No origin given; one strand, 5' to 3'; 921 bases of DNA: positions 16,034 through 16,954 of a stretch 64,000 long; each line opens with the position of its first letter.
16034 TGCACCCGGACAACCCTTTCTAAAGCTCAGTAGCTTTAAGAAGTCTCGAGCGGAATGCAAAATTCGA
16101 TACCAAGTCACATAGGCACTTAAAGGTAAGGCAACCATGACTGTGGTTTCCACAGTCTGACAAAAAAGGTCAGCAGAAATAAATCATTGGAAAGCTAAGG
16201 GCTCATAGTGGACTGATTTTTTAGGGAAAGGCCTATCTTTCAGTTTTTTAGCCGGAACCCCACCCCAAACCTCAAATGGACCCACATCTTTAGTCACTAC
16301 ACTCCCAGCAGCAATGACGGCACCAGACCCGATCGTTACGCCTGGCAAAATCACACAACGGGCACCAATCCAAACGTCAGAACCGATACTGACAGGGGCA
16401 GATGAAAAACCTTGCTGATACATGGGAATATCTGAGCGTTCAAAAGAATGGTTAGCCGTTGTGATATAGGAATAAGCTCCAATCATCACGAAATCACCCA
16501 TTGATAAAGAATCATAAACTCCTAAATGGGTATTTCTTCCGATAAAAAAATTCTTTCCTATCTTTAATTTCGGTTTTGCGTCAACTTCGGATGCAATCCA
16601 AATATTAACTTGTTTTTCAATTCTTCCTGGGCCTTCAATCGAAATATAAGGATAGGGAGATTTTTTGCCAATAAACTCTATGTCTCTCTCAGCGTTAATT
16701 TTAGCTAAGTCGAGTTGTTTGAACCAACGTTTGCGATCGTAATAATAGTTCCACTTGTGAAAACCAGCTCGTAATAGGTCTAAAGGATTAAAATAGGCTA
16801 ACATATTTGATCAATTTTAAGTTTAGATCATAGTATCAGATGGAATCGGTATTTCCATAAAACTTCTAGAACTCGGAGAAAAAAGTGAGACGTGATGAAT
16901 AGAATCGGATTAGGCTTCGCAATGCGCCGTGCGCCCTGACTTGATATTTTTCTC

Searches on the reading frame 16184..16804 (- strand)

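Call 68: search_protein_families(library=pfam, proteins=[window:16184-16804:-], max_evalue=0.00001)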
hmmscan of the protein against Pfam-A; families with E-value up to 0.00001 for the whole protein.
window:16184-16804:- (206 aa): 2 families
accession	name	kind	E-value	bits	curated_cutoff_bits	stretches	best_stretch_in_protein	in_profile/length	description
PF00132.30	Hexapep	-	1.8e-16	59.5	27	1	138-172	2-36/36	Bacterial transferase hexapeptide (six repeats)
PF14602.12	Hexapep_2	-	4.8e-14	52.2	27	1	137-172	1-34/34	Hexapeptide repeat of succinyl-transferase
